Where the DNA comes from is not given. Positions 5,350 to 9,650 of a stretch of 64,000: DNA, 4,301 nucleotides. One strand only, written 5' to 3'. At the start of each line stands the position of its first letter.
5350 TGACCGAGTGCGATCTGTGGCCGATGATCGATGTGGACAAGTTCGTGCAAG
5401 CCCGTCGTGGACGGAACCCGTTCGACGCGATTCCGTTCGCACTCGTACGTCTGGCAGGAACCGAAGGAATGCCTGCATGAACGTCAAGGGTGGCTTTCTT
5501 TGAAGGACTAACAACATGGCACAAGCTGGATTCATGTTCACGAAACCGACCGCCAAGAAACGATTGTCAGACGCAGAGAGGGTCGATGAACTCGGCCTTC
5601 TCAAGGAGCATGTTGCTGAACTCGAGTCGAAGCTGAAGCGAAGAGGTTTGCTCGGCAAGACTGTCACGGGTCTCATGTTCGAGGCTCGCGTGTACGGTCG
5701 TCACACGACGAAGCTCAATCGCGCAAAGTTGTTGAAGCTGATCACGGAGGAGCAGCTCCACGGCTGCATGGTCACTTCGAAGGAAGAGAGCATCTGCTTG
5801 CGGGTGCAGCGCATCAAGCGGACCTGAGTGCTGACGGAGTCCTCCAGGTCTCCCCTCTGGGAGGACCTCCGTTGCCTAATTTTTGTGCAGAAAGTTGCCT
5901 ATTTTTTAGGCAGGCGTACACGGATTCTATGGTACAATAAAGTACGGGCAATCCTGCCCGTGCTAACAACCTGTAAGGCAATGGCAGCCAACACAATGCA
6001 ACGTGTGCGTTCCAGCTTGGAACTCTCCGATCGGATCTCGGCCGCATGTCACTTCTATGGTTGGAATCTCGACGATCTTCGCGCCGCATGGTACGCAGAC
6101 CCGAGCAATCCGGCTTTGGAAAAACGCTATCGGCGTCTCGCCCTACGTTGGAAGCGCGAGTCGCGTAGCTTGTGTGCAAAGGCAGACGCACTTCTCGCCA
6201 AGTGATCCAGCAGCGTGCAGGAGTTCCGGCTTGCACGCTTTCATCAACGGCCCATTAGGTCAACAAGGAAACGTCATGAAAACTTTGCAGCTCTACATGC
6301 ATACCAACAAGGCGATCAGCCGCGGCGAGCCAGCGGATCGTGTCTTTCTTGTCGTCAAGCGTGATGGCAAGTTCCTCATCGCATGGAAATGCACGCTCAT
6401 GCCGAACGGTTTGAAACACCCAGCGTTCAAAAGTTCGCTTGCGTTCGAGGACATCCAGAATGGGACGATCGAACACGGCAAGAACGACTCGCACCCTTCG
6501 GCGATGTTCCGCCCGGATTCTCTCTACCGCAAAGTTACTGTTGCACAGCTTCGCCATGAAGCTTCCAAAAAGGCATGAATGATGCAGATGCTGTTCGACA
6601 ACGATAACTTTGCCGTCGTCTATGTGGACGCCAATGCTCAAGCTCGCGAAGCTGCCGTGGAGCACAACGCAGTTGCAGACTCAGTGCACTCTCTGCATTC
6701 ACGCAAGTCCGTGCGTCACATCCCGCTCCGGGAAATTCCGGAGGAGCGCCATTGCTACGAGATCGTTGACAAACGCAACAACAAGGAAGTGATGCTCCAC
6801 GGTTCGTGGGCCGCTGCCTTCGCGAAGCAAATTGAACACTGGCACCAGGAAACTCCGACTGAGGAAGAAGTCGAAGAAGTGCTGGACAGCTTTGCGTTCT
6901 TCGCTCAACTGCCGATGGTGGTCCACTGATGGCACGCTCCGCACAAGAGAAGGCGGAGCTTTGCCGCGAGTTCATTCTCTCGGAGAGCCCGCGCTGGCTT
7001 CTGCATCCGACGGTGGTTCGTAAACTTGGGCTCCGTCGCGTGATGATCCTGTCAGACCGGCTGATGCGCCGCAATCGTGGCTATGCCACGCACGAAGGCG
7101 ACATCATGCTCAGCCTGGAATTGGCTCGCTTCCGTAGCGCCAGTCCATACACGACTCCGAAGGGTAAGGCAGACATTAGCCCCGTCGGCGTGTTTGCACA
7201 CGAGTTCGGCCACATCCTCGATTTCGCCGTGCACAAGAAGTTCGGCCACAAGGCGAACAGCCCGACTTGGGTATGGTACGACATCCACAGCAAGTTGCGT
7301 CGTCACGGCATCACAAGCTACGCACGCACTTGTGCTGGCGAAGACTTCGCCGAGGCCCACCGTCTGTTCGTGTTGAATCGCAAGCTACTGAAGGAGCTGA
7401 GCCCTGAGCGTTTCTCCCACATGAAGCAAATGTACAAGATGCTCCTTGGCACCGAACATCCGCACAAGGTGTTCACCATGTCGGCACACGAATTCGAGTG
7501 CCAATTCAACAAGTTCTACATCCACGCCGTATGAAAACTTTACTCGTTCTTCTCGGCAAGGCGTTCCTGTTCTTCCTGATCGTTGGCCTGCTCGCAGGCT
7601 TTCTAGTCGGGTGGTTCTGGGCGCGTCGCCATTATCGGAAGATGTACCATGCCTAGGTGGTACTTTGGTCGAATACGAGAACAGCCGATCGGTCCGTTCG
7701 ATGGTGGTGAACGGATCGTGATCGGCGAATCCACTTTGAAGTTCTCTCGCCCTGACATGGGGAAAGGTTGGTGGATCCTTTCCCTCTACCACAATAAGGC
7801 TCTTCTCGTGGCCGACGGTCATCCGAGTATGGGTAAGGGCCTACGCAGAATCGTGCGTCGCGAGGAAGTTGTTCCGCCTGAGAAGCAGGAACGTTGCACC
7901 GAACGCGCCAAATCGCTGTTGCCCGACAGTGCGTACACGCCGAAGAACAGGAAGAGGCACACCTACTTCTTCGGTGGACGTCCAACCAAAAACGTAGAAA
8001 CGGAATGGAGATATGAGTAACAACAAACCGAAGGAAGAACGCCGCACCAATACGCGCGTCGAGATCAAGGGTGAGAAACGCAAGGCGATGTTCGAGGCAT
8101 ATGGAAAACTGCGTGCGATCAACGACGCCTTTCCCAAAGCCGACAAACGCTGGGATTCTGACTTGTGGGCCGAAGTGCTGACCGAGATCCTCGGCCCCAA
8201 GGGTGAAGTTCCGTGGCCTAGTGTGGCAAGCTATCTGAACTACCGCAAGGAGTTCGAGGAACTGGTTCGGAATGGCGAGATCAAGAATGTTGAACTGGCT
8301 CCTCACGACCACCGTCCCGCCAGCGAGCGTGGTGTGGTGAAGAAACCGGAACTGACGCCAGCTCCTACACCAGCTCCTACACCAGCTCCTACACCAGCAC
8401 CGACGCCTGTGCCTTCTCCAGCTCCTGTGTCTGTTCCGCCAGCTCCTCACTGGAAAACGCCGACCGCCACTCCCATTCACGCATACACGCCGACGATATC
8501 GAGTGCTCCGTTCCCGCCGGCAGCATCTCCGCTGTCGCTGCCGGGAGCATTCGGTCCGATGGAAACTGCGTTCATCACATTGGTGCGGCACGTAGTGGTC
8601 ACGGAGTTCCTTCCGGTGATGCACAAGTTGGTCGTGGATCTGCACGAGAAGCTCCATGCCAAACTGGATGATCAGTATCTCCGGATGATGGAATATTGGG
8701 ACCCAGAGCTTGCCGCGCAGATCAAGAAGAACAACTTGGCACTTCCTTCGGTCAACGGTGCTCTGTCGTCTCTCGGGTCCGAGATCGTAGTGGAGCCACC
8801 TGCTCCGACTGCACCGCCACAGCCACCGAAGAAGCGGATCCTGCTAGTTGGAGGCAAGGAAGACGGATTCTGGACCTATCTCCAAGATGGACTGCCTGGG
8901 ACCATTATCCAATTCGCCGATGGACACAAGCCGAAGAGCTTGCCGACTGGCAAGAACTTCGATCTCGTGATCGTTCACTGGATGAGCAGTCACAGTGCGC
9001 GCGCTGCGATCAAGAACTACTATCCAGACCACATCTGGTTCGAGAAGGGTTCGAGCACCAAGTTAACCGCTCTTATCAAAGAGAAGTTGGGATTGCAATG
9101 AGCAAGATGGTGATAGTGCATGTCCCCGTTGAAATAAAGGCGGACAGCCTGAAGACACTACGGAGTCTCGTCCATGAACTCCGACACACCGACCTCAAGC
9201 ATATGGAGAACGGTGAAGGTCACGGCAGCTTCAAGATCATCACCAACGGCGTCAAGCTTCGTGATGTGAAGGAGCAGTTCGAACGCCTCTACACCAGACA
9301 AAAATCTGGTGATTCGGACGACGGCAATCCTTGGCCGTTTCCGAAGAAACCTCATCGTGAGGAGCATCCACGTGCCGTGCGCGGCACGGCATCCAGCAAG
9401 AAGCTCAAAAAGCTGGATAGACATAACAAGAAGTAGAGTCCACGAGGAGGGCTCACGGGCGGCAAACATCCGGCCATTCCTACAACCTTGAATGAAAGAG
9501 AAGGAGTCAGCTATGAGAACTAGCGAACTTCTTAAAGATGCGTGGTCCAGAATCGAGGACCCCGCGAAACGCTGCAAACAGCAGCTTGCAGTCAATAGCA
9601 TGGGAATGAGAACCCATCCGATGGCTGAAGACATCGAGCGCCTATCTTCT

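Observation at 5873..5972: Candidate phage activator/operator system: tandem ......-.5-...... palindromes in three promoter modules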

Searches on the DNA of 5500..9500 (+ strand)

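Call 7: search_dna_similar(query=window:5500-9500:+, collection=phages, mode=near, max_rows=25)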
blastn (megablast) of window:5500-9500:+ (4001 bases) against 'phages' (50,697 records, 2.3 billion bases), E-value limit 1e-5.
No match.

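Call 26: search_dna_similar(query=window:5868-5975:+, collection=phages, mode=distant, max_evalue=10, max_rows=40)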
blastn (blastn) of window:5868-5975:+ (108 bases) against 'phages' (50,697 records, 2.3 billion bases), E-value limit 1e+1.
Records with a match: 8; places in all: 8; records where one place covers at least 80% of the query: 0.
Best place of each record, by identity: >=99% 6; 80-90% 2.
By first word of the organism name: Erwinia 6; Escherichia 2.
By host as written in the record: Erwinia amylovora 6; Escherichia coli 2.
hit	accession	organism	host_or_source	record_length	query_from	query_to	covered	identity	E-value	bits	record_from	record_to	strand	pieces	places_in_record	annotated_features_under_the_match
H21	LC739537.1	Escherichia phage phiWec188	Escherichia coli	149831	38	71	31%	82.4%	4e+0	36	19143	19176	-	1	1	hypothetical protein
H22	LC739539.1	Escherichia phage phiWec190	Escherichia coli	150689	38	71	31%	82.4%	4e+0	36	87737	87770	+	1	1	hypothetical protein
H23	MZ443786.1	Erwinia phage pEa_SNUABM_2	Erwinia amylovora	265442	87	106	19%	100.0%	1e+0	37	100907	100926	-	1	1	hypothetical protein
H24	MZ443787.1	Erwinia phage pEa_SNUABM_39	Erwinia amylovora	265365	87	106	19%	100.0%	1e+0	37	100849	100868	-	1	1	hypothetical protein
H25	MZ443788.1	Erwinia phage pEa_SNUABM_35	Erwinia amylovora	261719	87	106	19%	100.0%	1e+0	37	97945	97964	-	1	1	hypothetical protein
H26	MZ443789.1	Erwinia phage pEa_SNUABM_36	Erwinia amylovora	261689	87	106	19%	100.0%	1e+0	37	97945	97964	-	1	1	hypothetical protein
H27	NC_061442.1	Erwinia phage pEa_SNUABM_35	Erwinia amylovora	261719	87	106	19%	100.0%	1e+0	37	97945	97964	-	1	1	hypothetical protein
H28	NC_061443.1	Erwinia phage pEa_SNUABM_2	Erwinia amylovora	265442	87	106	19%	100.0%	1e+0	37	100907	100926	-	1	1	hypothetical protein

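Call 44: search_dna_similar(query=window:5890-5919:+, collection=phages, mode=distant, max_evalue=10, max_rows=60)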
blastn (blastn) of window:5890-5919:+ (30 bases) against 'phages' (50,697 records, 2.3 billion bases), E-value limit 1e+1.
Records with a match: 55; places in all: 55; records where one place covers at least 80% of the query: 0.
Best place of each record, by identity: >=99% 46; 95-99% 2; 90-95% 7.
By first word of the organism name: Burkholderia 46; Bdellovibrio 2; Pelagibacter 2; Abalone 2; Bacillus 2; Dipodfec 1.
By host as written in the record: Burkholderia sp. 15; Burkholderia pseudomallei 14; Burkholderia pseudomallei BP82 3; Burkholderia cenocepacia 3; Bdellovibrio bacteriovorus 2; Candidatus Pelagibacter ubique HTCC1062 2; Haliotis diversicolor aquatilis 2; Bacillus cohnii 2; and 8 more.
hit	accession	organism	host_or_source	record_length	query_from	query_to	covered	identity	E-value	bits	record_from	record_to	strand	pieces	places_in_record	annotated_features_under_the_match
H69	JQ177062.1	Bdellovibrio phage phi1422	Bdellovibrio bacteriovorus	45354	3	22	67%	95.0%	2e+0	33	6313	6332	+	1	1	hypothetical protein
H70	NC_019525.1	Bdellovibrio phage phi1422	Bdellovibrio bacteriovorus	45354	3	22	67%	95.0%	2e+0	33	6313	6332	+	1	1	hypothetical protein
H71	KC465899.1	Pelagibacter phage HTVC008M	Candidatus Pelagibacter ubique HTCC1062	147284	1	21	70%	90.5%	8e+0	30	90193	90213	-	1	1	cobalt chelatase subunit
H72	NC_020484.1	Pelagibacter phage HTVC008M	Candidatus Pelagibacter ubique HTCC1062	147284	1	21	70%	90.5%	8e+0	30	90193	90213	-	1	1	porphyrin biosynthesis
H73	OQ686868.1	Dipodfec virus UOA04_Rod_468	Dipodomys merriami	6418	2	22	70%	90.5%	8e+0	30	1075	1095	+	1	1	major capsid protein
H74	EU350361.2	Abalone shriveling syndrome-associated virus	Haliotis diversicolor aquatilis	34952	3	21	63%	94.7%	8e+0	31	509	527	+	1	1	terminase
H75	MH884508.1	Bacillus phage vB_BcoS-136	Bacillus cohnii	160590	1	19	63%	94.7%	8e+0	31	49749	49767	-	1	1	none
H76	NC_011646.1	Abalone shriveling syndrome-associated virus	Haliotis diversicolor aquatilis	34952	3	21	63%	94.7%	8e+0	31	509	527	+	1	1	terminase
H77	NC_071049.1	Bacillus phage vB_BcoS-136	Bacillus cohnii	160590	1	19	63%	94.7%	8e+0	31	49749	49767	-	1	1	none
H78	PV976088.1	Burkholderia phage vB_SBP10a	Burkholderia pseudomallei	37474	7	22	53%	100.0%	8e+0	30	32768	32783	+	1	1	none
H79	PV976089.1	Burkholderia phage vB_SBP26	Burkholderia pseudomallei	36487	7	22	53%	100.0%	8e+0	30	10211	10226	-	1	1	none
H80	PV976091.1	Burkholderia phage vB_FKKS3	Burkholderia pseudomallei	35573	7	22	53%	100.0%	8e+0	30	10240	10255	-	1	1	none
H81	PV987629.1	Burkholderia phage vB_FUB41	Burkholderia pseudomallei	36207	7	22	53%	100.0%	8e+0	30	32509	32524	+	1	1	none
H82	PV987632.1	Burkholderia phage vB_SBP18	Burkholderia pseudomallei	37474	7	22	53%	100.0%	8e+0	30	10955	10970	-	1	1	none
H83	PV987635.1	Burkholderia phage vB_SBP27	Burkholderia pseudomallei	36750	7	22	53%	100.0%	8e+0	30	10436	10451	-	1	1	none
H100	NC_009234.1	Burkholderia phage phiE202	Burkholderia thailandensis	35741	7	22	53%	100.0%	8e+0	30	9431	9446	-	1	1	none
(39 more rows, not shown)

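Call 45: get_annotated_region(hit=H100, flank=2500)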
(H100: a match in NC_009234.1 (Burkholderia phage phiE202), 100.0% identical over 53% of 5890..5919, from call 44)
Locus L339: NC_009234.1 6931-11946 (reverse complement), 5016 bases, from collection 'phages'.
description: Burkholderia phage phiE202 chromosome, complete genome.
organism: Burkholderia phage phiE202 (NCBI taxid 2883941)
taxonomy: Viruses; Duplodnaviria; Heunggongvirae; Uroviricota; Caudoviricetes; Peduoviridae; Tigrvirus; Tigrvirus E202
host: Burkholderia thailandensis; source: -; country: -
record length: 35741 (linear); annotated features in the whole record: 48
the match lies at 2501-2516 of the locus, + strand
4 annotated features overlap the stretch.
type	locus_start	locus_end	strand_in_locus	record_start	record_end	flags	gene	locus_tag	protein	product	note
CDS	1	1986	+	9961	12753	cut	-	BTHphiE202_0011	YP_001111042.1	DNA primase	identified by match to protein family HMM PF01807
CDS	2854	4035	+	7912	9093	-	-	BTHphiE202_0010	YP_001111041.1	integrase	identified by match to protein family HMM PF00589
CDS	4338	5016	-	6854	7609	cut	-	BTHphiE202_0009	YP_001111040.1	NYN domain-containing protein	-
CDS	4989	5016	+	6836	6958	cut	-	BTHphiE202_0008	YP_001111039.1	gp8, hypothetical protein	-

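Call 46: get_annotated_region(hit=H69, flank=2000)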
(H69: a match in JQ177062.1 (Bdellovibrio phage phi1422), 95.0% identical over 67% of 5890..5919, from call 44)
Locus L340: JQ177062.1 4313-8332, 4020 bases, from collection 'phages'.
description: Bdellovibrio phage phi1422, complete genome.
organism: Bdellovibrio phage phi1422 (NCBI taxid 1127515)
taxonomy: Viruses; Duplodnaviria; Heunggongvirae; Uroviricota; Caudoviricetes
host: Bdellovibrio bacteriovorus; source: sewage; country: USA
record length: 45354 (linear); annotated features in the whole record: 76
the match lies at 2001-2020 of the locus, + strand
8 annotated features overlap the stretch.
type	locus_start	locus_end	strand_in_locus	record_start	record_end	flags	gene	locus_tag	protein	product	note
CDS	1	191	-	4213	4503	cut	-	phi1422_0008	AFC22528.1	hypothetical protein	phi1422gp08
CDS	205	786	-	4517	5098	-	-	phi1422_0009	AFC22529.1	hypothetical protein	phi1422gp09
CDS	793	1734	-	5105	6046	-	-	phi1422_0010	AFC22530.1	hypothetical protein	phi1422gp10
CDS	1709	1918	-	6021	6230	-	-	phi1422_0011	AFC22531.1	hypothetical protein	phi1422gp11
CDS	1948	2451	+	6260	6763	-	-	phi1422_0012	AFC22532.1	hypothetical protein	phi1422gp12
CDS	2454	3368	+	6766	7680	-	-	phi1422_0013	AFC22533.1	putative recombinase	gp13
CDS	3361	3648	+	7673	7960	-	-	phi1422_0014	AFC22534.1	hypothetical protein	phi1422gp14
CDS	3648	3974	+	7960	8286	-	-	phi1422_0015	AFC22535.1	hypothetical protein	phi1422gp15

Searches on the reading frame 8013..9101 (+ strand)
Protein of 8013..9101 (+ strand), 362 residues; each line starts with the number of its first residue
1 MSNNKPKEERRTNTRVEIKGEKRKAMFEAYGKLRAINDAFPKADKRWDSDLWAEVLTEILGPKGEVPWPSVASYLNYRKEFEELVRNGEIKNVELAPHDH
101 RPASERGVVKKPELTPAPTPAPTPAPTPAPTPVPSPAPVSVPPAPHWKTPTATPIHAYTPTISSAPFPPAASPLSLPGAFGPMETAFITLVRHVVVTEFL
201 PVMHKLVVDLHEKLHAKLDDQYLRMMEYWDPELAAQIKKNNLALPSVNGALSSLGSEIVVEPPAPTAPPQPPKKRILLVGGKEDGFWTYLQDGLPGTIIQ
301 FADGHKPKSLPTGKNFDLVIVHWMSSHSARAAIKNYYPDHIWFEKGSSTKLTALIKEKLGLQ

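Call 11: search_protein_families(library=pfam, proteins=[window:8013-9101:+], max_evalue=0.001)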
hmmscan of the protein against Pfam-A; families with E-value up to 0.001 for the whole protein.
window:8013-9101:+ (362 aa): 0 families

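Call 92: search_protein_families(library=phrogs, proteins=[window:8013-9101:+], max_evalue=0.001)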
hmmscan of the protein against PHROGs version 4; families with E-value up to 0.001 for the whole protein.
window:8013-9101:+ (362 aa): 1 family
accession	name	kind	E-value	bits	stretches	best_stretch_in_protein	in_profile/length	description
phrog_15511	-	unknown function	3.4e-06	27.4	1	106-171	210-275/511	-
